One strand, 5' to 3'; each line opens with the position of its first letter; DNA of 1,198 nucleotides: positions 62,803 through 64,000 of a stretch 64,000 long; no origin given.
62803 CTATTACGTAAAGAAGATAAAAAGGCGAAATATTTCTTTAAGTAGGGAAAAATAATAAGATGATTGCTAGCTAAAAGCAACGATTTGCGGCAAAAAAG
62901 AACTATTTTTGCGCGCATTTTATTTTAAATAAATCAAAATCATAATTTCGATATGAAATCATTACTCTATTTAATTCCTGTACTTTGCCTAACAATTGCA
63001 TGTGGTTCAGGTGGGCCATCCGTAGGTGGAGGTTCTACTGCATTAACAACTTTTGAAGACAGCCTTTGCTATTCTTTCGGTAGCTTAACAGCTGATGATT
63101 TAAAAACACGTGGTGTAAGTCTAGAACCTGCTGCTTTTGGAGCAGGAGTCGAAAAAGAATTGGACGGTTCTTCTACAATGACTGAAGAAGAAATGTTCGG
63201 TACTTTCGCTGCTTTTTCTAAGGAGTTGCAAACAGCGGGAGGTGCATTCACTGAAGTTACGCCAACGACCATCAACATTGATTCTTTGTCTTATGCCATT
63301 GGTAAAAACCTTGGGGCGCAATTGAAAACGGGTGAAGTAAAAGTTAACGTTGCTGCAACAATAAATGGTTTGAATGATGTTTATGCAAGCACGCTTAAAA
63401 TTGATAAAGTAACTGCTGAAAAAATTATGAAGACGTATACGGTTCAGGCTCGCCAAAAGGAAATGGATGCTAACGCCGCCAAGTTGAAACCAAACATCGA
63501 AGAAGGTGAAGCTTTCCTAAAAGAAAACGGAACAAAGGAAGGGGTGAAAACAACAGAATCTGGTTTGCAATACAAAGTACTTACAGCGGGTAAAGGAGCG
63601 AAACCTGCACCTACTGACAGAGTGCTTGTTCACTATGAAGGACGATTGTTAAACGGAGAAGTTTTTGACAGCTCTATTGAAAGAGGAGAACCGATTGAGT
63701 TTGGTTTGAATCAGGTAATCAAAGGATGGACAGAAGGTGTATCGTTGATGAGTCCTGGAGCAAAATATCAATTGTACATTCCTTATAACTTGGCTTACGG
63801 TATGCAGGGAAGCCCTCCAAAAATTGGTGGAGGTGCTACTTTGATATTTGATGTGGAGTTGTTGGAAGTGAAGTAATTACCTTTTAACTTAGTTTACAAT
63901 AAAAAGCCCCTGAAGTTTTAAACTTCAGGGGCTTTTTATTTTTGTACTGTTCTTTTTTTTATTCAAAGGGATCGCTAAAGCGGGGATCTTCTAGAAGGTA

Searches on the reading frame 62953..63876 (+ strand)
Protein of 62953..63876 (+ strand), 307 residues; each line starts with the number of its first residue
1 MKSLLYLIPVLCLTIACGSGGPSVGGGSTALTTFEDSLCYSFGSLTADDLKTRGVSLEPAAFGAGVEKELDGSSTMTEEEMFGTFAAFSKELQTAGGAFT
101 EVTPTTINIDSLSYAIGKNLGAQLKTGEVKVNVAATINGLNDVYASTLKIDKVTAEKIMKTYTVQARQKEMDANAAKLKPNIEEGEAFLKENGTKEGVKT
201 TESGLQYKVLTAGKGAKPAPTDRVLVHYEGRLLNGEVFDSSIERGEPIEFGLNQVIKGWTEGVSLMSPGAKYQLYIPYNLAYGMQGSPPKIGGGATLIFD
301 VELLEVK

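Call 66: find_encoding_contigs(protein=window:62953-63876:+, flank=10000, max_places=4)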
Protein window:62953-63876:+ (307 aa): 21 contigs read that carry it; 4 places shown.
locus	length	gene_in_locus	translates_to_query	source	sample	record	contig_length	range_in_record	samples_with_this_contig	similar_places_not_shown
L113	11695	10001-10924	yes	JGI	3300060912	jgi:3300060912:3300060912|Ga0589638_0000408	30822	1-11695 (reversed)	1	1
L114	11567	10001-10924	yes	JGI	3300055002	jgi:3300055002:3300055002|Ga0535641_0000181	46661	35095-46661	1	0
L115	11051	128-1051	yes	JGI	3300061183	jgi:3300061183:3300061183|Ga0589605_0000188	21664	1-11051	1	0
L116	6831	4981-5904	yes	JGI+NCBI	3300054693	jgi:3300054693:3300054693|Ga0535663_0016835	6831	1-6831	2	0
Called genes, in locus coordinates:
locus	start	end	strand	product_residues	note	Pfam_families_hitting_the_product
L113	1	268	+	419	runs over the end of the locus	PF04389:Peptidase_M28, PF13180:PDZ_2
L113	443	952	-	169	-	PF19569:START_2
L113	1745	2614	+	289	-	PF00140:Sigma70_r1_2, PF04542:Sigma70_r2, PF04539:Sigma70_r3, PF04545:Sigma70_r4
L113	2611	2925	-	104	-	-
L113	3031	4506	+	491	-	PF00044:Gp_dh_N, PF02800:Gp_dh_C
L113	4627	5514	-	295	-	-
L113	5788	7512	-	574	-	PF00350:Dynamin_N (weak), PF01926:MMR_HSR1, PF00350:Dynamin_N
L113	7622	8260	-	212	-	PF08889:WbqC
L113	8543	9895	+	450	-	PF00535:Glycos_transf_2, PF13641:Glyco_tranf_2_3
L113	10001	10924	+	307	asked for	PF01346:FKBP_N, PF00254:FKBP_C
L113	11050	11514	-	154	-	-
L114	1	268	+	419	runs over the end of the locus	PF04389:Peptidase_M28, PF13180:PDZ_2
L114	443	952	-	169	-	PF19569:START_2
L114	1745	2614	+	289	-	PF00140:Sigma70_r1_2, PF04542:Sigma70_r2, PF04539:Sigma70_r3, PF04545:Sigma70_r4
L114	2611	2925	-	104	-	-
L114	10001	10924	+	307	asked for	PF01346:FKBP_N, PF00254:FKBP_C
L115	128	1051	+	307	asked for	PF01346:FKBP_N, PF00254:FKBP_C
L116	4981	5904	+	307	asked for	PF01346:FKBP_N, PF00254:FKBP_C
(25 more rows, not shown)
